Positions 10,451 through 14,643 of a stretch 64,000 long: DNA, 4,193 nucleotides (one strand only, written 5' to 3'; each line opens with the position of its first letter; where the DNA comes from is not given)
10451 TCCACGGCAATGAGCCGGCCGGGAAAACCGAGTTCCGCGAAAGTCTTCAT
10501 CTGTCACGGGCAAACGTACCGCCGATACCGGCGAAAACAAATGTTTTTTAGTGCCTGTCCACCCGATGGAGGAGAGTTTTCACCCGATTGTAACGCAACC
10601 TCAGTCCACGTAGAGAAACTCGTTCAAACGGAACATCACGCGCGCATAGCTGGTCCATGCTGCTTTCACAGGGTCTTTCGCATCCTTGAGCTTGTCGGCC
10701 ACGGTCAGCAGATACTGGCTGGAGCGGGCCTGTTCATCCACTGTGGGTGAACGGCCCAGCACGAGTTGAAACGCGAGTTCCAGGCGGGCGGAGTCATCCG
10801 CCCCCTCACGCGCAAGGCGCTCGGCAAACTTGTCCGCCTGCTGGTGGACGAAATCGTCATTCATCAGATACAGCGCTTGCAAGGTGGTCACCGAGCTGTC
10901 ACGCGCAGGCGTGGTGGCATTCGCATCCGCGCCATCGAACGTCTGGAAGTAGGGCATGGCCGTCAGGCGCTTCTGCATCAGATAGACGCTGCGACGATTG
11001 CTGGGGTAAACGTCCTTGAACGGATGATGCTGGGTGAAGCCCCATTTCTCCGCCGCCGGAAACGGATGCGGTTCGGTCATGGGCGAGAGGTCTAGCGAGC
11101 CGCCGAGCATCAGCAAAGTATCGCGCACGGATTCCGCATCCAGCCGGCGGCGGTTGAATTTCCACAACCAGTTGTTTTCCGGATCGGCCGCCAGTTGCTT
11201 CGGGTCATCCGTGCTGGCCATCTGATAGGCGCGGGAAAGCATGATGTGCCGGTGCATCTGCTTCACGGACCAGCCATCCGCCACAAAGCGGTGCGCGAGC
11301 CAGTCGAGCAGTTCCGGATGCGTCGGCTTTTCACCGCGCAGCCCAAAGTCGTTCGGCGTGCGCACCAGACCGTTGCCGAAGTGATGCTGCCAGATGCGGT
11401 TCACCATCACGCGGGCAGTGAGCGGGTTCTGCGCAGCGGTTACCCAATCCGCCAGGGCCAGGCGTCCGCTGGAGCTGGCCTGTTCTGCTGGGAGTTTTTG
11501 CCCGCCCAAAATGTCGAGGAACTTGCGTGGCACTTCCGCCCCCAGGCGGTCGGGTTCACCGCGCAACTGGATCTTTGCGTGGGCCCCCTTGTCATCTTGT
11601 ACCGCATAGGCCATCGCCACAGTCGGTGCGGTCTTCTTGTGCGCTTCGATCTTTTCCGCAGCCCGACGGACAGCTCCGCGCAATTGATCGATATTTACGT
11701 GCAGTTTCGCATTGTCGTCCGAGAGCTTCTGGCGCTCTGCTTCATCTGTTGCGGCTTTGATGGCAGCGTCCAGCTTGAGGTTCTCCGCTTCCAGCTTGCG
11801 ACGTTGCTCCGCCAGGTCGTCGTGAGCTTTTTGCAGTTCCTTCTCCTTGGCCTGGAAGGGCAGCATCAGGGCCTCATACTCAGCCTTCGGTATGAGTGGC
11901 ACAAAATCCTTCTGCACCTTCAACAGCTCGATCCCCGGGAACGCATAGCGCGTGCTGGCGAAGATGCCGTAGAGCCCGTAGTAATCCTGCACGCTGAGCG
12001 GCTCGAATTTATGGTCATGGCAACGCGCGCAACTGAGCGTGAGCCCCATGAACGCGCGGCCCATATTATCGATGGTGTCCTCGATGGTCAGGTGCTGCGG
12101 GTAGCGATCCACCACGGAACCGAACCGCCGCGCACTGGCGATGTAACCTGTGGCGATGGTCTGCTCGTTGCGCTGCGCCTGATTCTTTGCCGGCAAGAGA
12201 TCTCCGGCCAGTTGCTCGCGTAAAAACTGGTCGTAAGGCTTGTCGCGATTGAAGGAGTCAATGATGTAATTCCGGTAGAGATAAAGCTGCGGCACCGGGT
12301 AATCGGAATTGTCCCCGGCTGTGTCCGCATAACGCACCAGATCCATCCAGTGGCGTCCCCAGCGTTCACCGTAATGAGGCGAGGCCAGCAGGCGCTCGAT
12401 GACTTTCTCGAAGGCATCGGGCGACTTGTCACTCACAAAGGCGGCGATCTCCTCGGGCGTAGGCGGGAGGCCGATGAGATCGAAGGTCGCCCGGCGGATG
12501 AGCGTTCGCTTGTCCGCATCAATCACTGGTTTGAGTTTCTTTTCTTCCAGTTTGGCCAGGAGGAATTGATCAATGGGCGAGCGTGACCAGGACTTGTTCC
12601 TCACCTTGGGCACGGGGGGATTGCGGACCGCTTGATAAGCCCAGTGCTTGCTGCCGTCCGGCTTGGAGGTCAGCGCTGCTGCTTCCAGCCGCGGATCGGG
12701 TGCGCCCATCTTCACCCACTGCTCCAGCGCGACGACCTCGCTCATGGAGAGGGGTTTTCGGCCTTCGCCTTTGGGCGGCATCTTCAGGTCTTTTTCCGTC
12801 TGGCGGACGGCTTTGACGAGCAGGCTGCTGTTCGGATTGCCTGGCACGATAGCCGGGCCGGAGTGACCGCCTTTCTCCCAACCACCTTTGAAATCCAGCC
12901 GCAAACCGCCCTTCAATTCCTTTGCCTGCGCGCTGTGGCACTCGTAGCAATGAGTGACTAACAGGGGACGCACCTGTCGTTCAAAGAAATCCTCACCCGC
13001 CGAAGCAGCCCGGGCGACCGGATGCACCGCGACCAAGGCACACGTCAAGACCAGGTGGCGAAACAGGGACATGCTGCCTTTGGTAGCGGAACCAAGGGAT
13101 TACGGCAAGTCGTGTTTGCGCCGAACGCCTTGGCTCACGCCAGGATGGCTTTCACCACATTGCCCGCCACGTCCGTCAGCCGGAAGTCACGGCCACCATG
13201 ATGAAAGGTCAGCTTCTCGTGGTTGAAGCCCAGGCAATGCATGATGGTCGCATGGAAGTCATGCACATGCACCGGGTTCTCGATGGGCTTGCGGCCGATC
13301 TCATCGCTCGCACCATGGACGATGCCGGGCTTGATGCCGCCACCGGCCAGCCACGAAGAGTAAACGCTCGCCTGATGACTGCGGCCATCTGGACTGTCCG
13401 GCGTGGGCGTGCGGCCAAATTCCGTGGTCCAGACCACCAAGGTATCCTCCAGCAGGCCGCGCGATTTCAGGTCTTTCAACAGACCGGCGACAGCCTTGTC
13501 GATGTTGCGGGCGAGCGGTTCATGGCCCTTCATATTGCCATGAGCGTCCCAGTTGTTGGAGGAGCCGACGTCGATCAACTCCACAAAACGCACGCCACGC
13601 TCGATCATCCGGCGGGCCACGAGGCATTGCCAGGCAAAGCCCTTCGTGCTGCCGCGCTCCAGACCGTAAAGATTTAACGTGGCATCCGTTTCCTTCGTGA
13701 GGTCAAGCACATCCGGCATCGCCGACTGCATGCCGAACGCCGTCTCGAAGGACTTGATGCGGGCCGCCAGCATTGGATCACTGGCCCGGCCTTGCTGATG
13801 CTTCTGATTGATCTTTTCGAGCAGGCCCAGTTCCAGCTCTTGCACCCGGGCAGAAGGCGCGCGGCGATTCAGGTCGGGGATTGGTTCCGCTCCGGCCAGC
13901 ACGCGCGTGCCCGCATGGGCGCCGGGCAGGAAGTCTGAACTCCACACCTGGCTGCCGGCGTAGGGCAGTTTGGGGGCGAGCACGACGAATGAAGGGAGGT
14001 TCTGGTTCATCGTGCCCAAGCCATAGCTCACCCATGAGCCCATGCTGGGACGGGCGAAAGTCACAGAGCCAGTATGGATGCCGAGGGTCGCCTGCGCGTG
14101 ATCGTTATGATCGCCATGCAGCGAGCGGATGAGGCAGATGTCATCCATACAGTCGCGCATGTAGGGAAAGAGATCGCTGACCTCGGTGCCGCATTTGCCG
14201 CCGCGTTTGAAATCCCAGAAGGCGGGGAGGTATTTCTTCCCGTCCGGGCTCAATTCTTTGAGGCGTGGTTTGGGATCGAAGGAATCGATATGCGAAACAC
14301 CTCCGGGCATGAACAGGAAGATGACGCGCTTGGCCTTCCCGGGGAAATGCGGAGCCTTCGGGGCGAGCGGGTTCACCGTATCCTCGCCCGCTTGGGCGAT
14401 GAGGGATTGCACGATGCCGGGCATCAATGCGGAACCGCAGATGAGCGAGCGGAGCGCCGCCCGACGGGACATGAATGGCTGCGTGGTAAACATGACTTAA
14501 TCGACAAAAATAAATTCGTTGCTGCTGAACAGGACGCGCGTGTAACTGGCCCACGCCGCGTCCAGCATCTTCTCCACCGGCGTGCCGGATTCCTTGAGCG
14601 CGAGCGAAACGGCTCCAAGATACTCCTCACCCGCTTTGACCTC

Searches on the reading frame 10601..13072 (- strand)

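Call 10: search_protein_families(library=pfam, proteins=[window:10601-13072:-], max_evalue=0.001)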
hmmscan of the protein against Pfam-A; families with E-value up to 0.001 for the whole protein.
window:10601-13072:- (823 aa): 3 families
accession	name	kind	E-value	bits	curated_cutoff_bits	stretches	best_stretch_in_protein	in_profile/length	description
PF07587.16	PSD1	-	1.1e-90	303.8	28.5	1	536-787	1-243/244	Protein of unknown function (DUF1553)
PF07583.16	PSCyt2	-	5.9e-82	275.1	29.8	1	166-375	1-208/209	Protein of unknown function (DUF1549)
PF07635.16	PSCyt1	-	3.1e-17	63.4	22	1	42-102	1-59/59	Planctomycete cytochrome C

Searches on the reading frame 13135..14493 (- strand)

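Call 10: search_protein_families(library=pfam, proteins=[window:13135-14493:-], max_evalue=0.001)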
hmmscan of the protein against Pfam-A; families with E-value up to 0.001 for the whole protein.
window:13135-14493:- (452 aa): 1 family
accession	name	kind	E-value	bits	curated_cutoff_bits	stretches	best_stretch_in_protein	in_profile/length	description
PF07394.17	DUF1501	-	4.1e-132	441.5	27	1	54-451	1-390/390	Protein of unknown function (DUF1501)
